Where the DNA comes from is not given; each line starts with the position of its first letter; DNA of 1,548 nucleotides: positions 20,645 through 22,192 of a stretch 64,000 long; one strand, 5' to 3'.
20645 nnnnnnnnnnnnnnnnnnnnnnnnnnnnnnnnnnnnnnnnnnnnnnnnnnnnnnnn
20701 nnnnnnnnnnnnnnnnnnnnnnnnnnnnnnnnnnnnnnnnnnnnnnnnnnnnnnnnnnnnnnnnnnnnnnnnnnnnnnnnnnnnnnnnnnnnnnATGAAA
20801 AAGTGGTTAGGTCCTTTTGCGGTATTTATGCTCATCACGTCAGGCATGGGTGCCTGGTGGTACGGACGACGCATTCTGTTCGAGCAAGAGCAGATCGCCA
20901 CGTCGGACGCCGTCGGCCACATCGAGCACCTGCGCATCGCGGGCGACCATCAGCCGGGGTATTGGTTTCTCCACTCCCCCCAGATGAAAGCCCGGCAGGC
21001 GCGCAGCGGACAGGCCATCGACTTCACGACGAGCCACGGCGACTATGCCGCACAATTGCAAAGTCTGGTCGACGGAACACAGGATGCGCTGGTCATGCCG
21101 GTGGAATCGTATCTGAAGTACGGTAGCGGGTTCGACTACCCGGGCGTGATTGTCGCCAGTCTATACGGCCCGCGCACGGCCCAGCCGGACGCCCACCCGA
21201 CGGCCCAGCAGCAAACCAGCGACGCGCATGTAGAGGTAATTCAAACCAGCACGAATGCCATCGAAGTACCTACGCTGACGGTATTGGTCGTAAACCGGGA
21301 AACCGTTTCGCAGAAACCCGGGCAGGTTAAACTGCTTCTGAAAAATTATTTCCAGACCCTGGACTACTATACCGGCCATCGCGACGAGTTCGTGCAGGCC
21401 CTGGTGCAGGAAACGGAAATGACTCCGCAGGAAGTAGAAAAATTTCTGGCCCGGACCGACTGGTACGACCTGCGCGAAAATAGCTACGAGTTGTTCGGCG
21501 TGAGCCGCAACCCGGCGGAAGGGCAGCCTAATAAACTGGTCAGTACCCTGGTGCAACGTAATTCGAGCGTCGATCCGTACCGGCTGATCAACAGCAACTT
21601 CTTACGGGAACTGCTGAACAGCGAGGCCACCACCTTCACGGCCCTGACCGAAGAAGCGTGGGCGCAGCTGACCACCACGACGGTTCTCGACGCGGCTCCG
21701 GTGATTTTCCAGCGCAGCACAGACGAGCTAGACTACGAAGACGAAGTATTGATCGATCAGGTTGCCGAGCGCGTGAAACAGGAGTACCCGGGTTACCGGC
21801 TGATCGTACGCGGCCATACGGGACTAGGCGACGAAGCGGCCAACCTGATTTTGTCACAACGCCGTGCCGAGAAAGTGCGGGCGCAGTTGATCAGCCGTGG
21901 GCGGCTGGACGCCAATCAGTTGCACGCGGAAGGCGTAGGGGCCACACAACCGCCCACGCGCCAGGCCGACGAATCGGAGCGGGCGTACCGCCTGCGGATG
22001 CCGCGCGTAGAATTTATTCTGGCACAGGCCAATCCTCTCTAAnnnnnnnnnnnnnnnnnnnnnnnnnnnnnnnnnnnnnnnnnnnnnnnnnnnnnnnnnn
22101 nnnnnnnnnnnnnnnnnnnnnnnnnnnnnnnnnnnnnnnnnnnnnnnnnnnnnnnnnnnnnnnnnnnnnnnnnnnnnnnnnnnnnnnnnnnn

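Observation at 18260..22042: Two paralogous 'solute-binding-like domain plus OmpA-C peptidoglycan anchor' proteins flanking a vWA lipoprotein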

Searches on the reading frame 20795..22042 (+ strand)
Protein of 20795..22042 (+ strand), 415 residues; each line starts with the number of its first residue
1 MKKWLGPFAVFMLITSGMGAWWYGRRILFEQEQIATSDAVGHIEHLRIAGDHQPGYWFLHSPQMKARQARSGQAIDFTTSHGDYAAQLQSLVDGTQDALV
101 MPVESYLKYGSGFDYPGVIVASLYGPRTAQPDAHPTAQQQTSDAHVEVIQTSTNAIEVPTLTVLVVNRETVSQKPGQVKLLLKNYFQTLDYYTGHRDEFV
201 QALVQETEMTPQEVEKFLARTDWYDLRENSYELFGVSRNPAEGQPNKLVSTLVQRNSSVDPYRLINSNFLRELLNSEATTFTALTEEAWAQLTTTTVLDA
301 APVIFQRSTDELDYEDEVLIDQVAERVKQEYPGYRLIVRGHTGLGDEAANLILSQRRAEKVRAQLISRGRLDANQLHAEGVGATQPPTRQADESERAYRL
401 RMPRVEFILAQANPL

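Call 3: search_protein_families(library=pfam, proteins=[window:20795-22042:+], max_evalue=0.1)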
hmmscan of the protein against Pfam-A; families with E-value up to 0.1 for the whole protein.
window:20795-22042:+ (415 aa): 1 family
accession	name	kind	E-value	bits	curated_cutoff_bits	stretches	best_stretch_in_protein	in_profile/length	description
PF00691.25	OmpA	-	1.2e-13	51.7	27.2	1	305-397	2-95/98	OmpA family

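Call 4: search_protein_families(library=ncbifam, proteins=[window:20795-22042:+], max_evalue=0.1)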
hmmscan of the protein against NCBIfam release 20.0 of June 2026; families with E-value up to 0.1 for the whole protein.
window:20795-22042:+ (415 aa): 22 families
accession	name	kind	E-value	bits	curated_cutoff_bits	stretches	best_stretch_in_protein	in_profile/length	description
NF053611.1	YiaD_Gzip_OmpA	equivalog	6e-12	45.7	175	1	303-398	104-198/206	YiaD family glycine zipper/OmpA-like lipoprotein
NF053612.1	anchor_PA1041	equivalog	3.1e-11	43.7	250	1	287-400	117-229/236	PA1041 family peptidoglycan-binding anchor lipoprotein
TIGR01728.1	SsuA_fam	subfamily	6.5e-11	42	163.5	1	130-230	156-254/290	aliphatic sulfonate ABC transporter substrate-binding protein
NF053613.1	OMP_toxin_LptF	equivalog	6.9e-10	39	400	1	277-401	116-240/256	lipotoxin F family OmpA-related lipoprotein LptF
NF045787.1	OmpABordt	equivalog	7.5e-10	38.8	200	1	295-401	79-184/194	outer membrane protein OmpA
TIGR03350.1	type_VI_ompA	equivalog_domain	2.9e-09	37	139.8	1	270-398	2-129/137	type VI secretion system protein TssL, long form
NF053585.1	OMP_LP_YfiB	equivalog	6.5e-08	32.6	128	1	301-397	56-151/163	outer membrane lipoprotein YfiB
TIGR03789.1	pdsO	hypoth_equivalog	1.1e-07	31.7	152.2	1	268-395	106-232/243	sortase-associated OmpA-like protein PdsO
NF007804.1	PRK10510.1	equivalog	5.9e-07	29.1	307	1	322-397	133-207/219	OmpA family lipoprotein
NF033763.1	exchanger_TraB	exception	1.9e-06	26.2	700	1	302-409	393-497/522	outer membrane exchange protein TraB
NF008071.1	PRK10808.1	equivalog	3.9e-06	26.5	277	1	302-390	232-321/358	porin OmpA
TIGR02802.1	Pal_lipo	equivalog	6.1e-06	26.3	125.35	1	303-394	2-92/104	peptidoglycan-associated lipoprotein Pal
NF006508.0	PRK08944.1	subfamily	2e-05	24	259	1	305-413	183-291/304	MotB family protein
NF005999.0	PRK08126.1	subfamily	0.00015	20.8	571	1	305-409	327-430/432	hypothetical protein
NF047726.1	AutTranAdhPGAsTpgA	equivalog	0.00017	20.9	350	1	293-385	146-240/268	trimeric autotransporter adhesin/peptidogylcan-associated protein TpgA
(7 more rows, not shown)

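Call 10: find_homologous_proteins(query=window:20795-22042:+)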
Query window:20795-22042:+ (415 aa): 62 proteins with E <= 0.001 among 5134 candidates.
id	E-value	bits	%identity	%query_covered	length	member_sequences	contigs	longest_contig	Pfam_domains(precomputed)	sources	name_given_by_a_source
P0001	6.4e-267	903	100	97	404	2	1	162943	PF00691.26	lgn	-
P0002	8.5e-85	303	39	64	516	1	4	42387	PF00691.26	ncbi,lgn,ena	-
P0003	6.9e-74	267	38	61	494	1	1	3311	PF00691.26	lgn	-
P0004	1.4e-71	260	35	61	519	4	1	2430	PF00691.26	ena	-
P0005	3.7e-71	258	35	61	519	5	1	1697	PF00691.26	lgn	-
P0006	6.8e-71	258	38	60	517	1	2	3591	PF00691.26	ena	-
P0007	1.2e-69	253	36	61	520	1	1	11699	PF00691.26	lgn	-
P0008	5.5e-68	248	36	61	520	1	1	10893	PF00691.26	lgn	-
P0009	2.2e-67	246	34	61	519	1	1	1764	PF00691.26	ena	-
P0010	2.4e-67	246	35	61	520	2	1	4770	PF00691.26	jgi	-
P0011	1.9e-66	243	36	61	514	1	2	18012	PF00691.26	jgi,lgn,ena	-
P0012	3.3e-65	239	35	61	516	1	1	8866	PF00691.26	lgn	-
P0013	3.7e-64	235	34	61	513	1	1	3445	PF00691.26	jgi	jgi:outer membrane protein OmpA-like peptidoglycan-associated protein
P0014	2.9e-63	232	36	61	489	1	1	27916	PF00691.26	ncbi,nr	ncbi:MAG: OmpA family protein, partial [Fibrobacteria bacterium]|nr:OmpA family protein [Fibrobacter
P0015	2.2e-62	229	32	61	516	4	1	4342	PF00691.26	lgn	-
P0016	2.9e-62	229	33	61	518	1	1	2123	PF00691.26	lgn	-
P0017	3.8e-61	225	40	61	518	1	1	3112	PF00691.26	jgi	jgi:outer membrane protein OmpA-like peptidoglycan-associated protein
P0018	5.0e-61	225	32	61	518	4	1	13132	PF00691.26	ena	-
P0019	6.1e-61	225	30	68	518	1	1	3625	PF00691.26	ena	-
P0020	7.8e-61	224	33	61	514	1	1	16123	PF00691.26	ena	-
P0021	1.7e-59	220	36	61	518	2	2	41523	PF00691.26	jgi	jgi:hypothetical protein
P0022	2.8e-59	219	36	61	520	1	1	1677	PF00691.26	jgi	jgi:outer membrane protein OmpA-like peptidoglycan-associated protein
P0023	9.5e-59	218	34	61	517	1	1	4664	PF00691.26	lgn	-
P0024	1.2e-58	217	36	61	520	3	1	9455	PF00691.26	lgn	-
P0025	2.0e-58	216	31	60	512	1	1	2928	PF00691.26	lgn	-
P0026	2.9e-58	216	37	61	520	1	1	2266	PF00691.26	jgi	jgi:hypothetical protein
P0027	5.4e-58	215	34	61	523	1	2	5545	PF00691.26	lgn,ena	-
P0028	1.2e-57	214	36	61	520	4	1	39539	PF00691.26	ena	-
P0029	2.8e-57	213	35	61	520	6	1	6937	PF00691.26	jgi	jgi:outer membrane protein OmpA-like peptidoglycan-associated protein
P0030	3.4e-57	212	35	61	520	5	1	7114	PF00691.26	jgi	jgi:hypothetical protein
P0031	4.0e-57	212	34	61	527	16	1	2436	PF00691.26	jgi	jgi:outer membrane protein OmpA-like peptidoglycan-associated protein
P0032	7.3e-57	211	36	61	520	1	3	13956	PF00691.26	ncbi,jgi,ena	-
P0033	1.0e-56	211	36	61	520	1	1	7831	PF00691.26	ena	-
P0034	1.0e-56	211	36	61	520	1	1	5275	PF00691.26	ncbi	-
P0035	1.1e-56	211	35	61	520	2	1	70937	PF00691.26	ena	-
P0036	1.3e-56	210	36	61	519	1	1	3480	PF00691.26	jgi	jgi:outer membrane protein OmpA-like peptidoglycan-associated protein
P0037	1.6e-56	210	36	61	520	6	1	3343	PF00691.26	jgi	jgi:outer membrane protein OmpA-like peptidoglycan-associated protein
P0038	1.6e-56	210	35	61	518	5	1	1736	PF00691.26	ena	-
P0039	2.9e-56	209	35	61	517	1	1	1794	PF00691.26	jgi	jgi:outer membrane protein OmpA-like peptidoglycan-associated protein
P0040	2.9e-56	209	35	61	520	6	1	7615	PF00691.26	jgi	jgi:outer membrane protein OmpA-like peptidoglycan-associated protein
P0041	4.9e-56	209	33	61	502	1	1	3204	PF00691.26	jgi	-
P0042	5.1e-56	209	33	61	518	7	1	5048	PF00691.26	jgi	jgi:outer membrane protein OmpA-like peptidoglycan-associated protein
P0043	5.1e-56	209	35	61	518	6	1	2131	PF00691.26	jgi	jgi:outer membrane protein OmpA-like peptidoglycan-associated protein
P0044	1.3e-55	207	35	61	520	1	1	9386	PF00691.26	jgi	jgi:outer membrane protein OmpA-like peptidoglycan-associated protein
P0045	2.0e-55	207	33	61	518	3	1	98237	PF00691.26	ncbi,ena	-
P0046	2.0e-55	207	34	61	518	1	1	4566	PF00691.26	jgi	jgi:outer membrane protein OmpA-like peptidoglycan-associated protein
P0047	2.1e-55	207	35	61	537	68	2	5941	PF00691.26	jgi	jgi:hypothetical protein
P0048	2.8e-55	206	37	61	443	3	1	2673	PF00691.26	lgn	-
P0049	3.5e-55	206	35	61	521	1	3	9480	PF00691.26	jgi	jgi:outer membrane protein OmpA-like peptidoglycan-associated protein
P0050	3.7e-55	206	33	61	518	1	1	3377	PF00691.26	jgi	-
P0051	8.7e-55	204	34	61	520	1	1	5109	PF00691.26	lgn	-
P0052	1.1e-54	204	35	61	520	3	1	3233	PF00691.26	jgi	jgi:hypothetical protein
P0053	1.7e-54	204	35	61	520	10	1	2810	PF00691.26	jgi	jgi:outer membrane protein OmpA-like peptidoglycan-associated protein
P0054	5.1e-54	202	33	60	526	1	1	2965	PF00691.26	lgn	-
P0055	5.8e-54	202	34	61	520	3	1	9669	PF00691.26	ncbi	-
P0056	6.7e-54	202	34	61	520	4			PF00691.26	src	-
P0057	8.5e-54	201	34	61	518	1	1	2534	PF00691.26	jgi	jgi:outer membrane protein OmpA-like peptidoglycan-associated protein/ABC-type nitrate/sulfonate/bic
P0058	1.7e-53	200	33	61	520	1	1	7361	PF00691.26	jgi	jgi:hypothetical protein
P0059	3.3e-53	199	34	61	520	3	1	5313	PF00691.26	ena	-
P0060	1.4e-50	191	34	61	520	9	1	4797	PF00691.26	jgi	jgi:outer membrane protein OmpA-like peptidoglycan-associated protein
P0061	3.1e-38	150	32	66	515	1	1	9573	PF00691.26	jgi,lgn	jgi:outer membrane protein OmpA-like peptidoglycan-associated protein/ABC-type nitrate/sulfonate/bic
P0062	2.4e-36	144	35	61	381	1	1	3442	PF00691.26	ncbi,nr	ncbi:OmpA family protein, partial [Candidatus Parcubacteria bacterium]|nr:OmpA family protein [Candi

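Call 14: find_encoding_contigs(protein=P0002, flank=10000, max_places=3)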
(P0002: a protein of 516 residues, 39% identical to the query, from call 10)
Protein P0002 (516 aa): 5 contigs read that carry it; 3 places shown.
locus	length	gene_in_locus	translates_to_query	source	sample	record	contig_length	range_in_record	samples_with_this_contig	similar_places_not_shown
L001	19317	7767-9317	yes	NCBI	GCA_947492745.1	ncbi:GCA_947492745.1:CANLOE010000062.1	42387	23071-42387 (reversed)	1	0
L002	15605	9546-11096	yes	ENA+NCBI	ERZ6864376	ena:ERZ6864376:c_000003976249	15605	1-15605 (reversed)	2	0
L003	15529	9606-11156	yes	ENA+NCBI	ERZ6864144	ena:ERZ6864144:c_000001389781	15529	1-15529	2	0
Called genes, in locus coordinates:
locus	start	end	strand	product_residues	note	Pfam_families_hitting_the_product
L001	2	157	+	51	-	?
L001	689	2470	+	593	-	PF00654:Voltage_CLC, PF00571:CBS (weak)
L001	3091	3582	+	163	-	PF00085:Thioredoxin, PF00578:AhpC-TSA, PF08534:Redoxin, PF13905:Thioredoxin_8 (weak)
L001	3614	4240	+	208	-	PF00578:AhpC-TSA, PF08534:Redoxin, PF13098:Thioredoxin_2 (weak), PF13905:Thioredoxin_8 (weak)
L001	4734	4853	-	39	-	-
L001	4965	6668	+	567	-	PF13379:NMT1_2 (faint)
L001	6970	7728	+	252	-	PF00092:VWA, PF13519:VWA_2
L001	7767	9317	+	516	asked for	PF00691:OmpA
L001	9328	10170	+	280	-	-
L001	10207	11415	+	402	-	PF05816:TelA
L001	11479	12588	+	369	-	PF13379:NMT1_2 (weak), PF09084:NMT1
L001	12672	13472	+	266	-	PF00528:BPD_transp_1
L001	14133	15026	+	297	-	PF00005:ABC_tran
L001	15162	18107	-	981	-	PF04851:ResIII, PF00176:SNF2-rel_dom, PF11496:HDA2-3 (faint), PF00271:Helicase_C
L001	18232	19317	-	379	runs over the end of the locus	PF02687:FtsX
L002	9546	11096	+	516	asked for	PF00691:OmpA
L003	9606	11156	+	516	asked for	PF00691:OmpA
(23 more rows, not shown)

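Call 15: find_encoding_contigs(protein=P0045, flank=10000, max_places=2)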
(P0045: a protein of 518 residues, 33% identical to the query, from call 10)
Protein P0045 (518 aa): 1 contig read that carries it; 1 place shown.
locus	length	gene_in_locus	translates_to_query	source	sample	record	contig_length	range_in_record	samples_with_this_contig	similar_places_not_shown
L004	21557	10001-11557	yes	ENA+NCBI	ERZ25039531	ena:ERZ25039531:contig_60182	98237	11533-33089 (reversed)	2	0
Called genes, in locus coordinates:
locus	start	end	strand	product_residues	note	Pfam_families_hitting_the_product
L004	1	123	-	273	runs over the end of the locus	PF12146:Hydrolase_4, PF00561:Abhydrolase_1, PF12697:Abhydrolase_6, PF03096:Ndr (weak)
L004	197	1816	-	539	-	PF07690:MFS_1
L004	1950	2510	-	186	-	PF04542:Sigma70_r2, PF08281:Sigma70_r4_2, PF04545:Sigma70_r4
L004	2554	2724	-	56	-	-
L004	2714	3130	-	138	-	-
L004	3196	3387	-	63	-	-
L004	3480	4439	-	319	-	PF06283:ThuA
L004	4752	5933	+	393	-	PF02515:CoA_transf_3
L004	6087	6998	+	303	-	PF08450:SGL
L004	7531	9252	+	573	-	PF09084:NMT1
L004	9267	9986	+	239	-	PF00092:VWA, PF13519:VWA_2 (weak)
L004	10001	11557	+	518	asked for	PF00691:OmpA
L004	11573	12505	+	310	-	-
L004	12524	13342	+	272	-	PF16454:PI3K_P85_iSH2 (weak)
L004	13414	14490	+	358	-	PF09084:NMT1 (weak)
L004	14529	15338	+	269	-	PF00528:BPD_transp_1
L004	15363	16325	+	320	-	PF00005:ABC_tran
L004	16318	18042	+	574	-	PF00004:AAA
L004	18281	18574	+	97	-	-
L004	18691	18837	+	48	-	-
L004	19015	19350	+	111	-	PF04255:DUF433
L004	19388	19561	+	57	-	-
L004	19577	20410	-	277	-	-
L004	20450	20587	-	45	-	-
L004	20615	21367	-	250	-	PF13011:LZ_Tnp_IS481 (faint), PF13518:HTH_28 (faint), PF13551:HTH_29 (faint), PF13565:HTH_32 (faint), PF13384:HTH_23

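Call 38: search_protein_families(library=pfam, alignment_id=A5, max_evalue=0.1)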
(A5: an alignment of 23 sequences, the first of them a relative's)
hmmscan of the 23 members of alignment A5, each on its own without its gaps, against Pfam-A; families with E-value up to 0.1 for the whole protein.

A. member 1, L004:12524-13342:+ (272 aa): 5 families
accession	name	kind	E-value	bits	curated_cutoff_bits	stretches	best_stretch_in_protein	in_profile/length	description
PF16454.10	PI3K_P85_iSH2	-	2.8e-06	27.5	31.5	1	54-171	30-143/161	Phosphatidylinositol 3-kinase regulatory subunit P85 inter-SH2 domain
PF04949.18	Transcrip_act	-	0.0021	18.4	27.5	1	100-194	10-102/154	Transcriptional activator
PF08614.16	ATG16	-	0.0081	16.8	33.7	1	108-169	108-169/200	Autophagy protein 16 (ATG16)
PF10437.14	Lip_prot_lig_C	-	0.017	15.5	24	0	157-193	20-56/85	Bacterial lipoate protein ligase C-terminus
PF15619.11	Lebercilin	-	0.088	12.8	34.3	0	56-158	12-109/193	Ciliary protein causing Leber congenital amaurosis disease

B. families by the number of members that match (of 23 scanned): 67 families (the first 25 are shown)
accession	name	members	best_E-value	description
PF13949.11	ALIX_LYPXL_bnd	9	2.8e-06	ALIX V-shaped domain binding to HIV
PF06419.17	COG6_N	8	0.0092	Conserved oligomeric complex COG6, N-terminal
PF11802.13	CENP-K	5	0.00025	Centromere-associated protein K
PF16326.10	ABC_tran_CTD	5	0.0017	ABC transporter C-terminal domain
PF10158.14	LOH1CR12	5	0.018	Tumour suppressor protein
PF11172.13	DUF2959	5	0.019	Protein of unknown function (DUF2959)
PF06428.16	Sec2p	4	0.00079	GDP/GTP exchange factor Sec2p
PF04949.18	Transcrip_act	4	0.0015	Transcriptional activator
PF16454.10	PI3K_P85_iSH2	3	1.4e-06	Phosphatidylinositol 3-kinase regulatory subunit P85 inter-SH2 domain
PF08614.16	ATG16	3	0.0027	Autophagy protein 16 (ATG16)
PF00038.26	Filament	3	0.012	Intermediate filament protein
PF08702.15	Fib_alpha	2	0.00041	Fibrinogen alpha/beta chain family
PF06160.17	EzrA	2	0.0015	Septation ring formation regulator, EzrA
PF17649.6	VPS38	2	0.0015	Vacuolar protein sorting 38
PF05791.16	Bacillus_HBL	2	0.0015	Bacillus haemolytic enterotoxin (HBL)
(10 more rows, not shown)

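Call 40: search_solved_structures(query=A5, max_evalue=1)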
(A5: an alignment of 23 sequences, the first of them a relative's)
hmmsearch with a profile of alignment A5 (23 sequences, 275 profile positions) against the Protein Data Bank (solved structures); distinct sequences matched with E-value up to 1: 32.
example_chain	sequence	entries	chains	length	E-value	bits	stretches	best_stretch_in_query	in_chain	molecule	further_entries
4lin_A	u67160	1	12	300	0.021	17.5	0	101-161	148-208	Tail needle protein gp26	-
6wg3_B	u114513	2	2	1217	0.03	17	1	52-166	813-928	Structural maintenance of chromosomes protein 3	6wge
7w1m_B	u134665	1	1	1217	0.03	17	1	52-166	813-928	Structural maintenance of chromosomes protein 3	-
6kos_A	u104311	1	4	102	0.031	17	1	67-163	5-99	SUWA (Super WA20)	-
5h07_D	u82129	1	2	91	0.037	16.7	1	60-141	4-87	TNFAIP3-interacting protein 2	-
3u59_A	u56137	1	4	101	0.086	15.5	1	105-183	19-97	Tropomyosin beta chain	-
5xei_A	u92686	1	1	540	0.094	15.4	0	34-155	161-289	Chromosome partition protein Smc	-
7cei_B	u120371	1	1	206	0.1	15.3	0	216-272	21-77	PROTEIN (COLICIN E7 IMMUNITY PROTEIN)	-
8qox_B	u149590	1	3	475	0.13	15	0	115-164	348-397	Conserved membrane protein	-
5ubt_B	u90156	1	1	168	0.15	14.7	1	50-165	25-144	Phosphatidylinositol 3-kinase regulatory subunit alpha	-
9l3r_B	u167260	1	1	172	0.19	14.4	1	49-165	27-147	Phosphatidylinositol 3-kinase regulatory subunit alpha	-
6g6w_B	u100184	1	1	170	0.2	14.3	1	49-165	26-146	Phosphatidylinositol 3-kinase regulatory subunit alpha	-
5dxh_B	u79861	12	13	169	0.21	14.3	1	49-165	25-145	Phosphatidylinositol 3-kinase regulatory subunit alpha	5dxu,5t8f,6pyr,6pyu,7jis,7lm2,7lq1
5vlr_B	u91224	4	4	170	0.21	14.3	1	49-165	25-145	Phosphatidylinositol 3-kinase regulatory subunit alpha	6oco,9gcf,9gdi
6ocu_B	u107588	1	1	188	0.22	14.2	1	49-165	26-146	Phosphatidylinositol 3-kinase regulatory subunit alpha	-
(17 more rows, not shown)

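Call 51: search_protein_families(library=padloc, proteins=[window:20795-22042:+, L004:12524-13342:+, L004:16318-18042:+, L001:11479-12588:+, P0002], max_evalue=0.01)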
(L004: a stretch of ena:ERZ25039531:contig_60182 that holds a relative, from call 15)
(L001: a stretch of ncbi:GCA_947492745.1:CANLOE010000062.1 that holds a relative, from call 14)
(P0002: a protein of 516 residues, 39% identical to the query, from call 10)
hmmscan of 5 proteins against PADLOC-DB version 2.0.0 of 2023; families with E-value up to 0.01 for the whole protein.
window:20795-22042:+ (415 aa): 2 families
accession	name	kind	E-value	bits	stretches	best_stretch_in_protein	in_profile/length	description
PDLC00651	ZorB3|ZorB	-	0.0082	13.7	0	348-401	145-197/215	MotB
PDLC00609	ZorB1|ZorB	-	0.0095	13.5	0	335-369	135-170/232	MotB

L004:12524-13342:+ (272 aa): 2 families
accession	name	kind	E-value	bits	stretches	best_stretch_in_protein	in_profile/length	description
PDLC00580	JetC3|JetC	-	0.00018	17.9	1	46-218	229-403/1068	DUF3584 domain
PDLC03859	LmuB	-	0.004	14.4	1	64-188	355-491/611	-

L004:16318-18042:+ (574 aa): 5 families
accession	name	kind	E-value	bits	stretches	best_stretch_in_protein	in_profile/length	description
PDLC00914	TRIP13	-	8.5e-07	26.7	1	374-496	134-251/302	TRIP13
PDLC04232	IetA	-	1.7e-06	25.7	1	331-519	117-301/330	-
PDLC04140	mad8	-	0.0036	14.9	1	332-513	29-144/314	mads_8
PDLC03128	Specificity_I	-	0.0037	14.1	0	173-283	104-211/392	Type I specificity subunit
PDLC02195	IetA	-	0.0046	14.3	0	332-509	139-313/395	-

L001:11479-12588:+ (369 aa): 0 families

P0002 (516 aa): 2 families
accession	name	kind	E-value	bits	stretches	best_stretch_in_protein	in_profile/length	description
PDLC00609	ZorB1|ZorB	-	0.00033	18.2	1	436-478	135-185/232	MotB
PDLC00612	ZorB1|ZorB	-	0.002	15.7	0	437-470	187-221/293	MotB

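Call 52: search_protein_families(library=pfam, proteins=[L004:16318-18042:+, L001:11479-12588:+, L001:12672-13472:+, L001:14133-15026:+, P0002, L004:11573-12505:+], max_evalue=0.01)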
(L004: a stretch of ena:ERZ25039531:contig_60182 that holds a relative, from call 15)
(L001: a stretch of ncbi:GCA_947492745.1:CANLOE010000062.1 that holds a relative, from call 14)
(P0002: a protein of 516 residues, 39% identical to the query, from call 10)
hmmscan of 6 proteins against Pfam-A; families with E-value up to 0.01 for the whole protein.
L004:16318-18042:+ (574 aa): 3 families
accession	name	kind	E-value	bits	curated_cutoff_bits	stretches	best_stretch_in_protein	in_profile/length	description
PF00004.35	AAA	-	8.8e-15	55.8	21.2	1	333-456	1-127/131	ATPase family associated with various cellular activities (AAA)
PF13401.12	AAA_22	-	0.00029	21.6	27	0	369-399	65-96/130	AAA domain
PF13191.12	AAA_16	-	0.00059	20.8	32.6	1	307-354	3-49/167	AAA ATPase domain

L001:11479-12588:+ (369 aa): 4 families
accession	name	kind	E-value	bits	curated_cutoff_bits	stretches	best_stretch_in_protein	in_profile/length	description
PF09084.16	NMT1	-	1.1e-12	48.8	20.5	1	141-251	88-201/216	NMT1/THI5 like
PF13379.11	NMT1_2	-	7.4e-07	29.7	24.7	1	68-272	27-250/252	NMT1-like family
PF12974.12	Phosphonate-bd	-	0.00028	20.8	27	1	80-227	33-194/242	ABC transporter, phosphonate, periplasmic substrate-binding protein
PF20101.4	DUF6491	-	0.0051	17.3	27.5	1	3-59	1-57/138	Family of unknown function (DUF6491)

L001:12672-13472:+ (266 aa): 1 family
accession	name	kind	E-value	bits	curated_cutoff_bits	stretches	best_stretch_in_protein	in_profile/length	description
PF00528.27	BPD_transp_1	-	4.6e-16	59.5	26.4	1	91-252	1-174/184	Binding-protein-dependent transport system inner membrane component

L001:14133-15026:+ (297 aa): 9 families
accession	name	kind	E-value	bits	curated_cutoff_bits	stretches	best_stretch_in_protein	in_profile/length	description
PF00005.33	ABC_tran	-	1.1e-34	120.4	25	1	29-182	1-136/137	ABC transporter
PF13304.12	AAA_21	-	0.00058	20.5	27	0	42-60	2-26/304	AAA domain, putative AbiEii toxin, Type IV TA system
PF13191.12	AAA_16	-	0.00084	20.3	32.6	1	38-77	23-61/167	AAA ATPase domain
PF13401.12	AAA_22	-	0.00099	19.9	27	1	38-73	4-40/130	AAA domain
PF03193.22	RsgA_GTPase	-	0.0015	18.8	30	1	29-66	97-133/174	RsgA GTPase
PF20703.3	nSTAND1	-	0.0026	17.9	27.1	1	34-57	28-51/379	Novel STAND NTPase 1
PF02463.25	SMC_N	-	0.004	17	40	0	39-59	24-44/220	RecF/RecN/SMC N terminal domain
PF13481.12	AAA_25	-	0.0074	16.4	27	0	33-55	27-49/195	AAA domain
PF01637.24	ATPase_2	-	0.0075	16.5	33.2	0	37-141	16-100/225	ATPase domain predominantly from Archaea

P0002 (516 aa): 1 family
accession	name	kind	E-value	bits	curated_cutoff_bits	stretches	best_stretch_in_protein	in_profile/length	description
PF00691.25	OmpA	-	1.9e-16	60.6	27.2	1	406-498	2-95/98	OmpA family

L004:11573-12505:+ (310 aa): 0 families
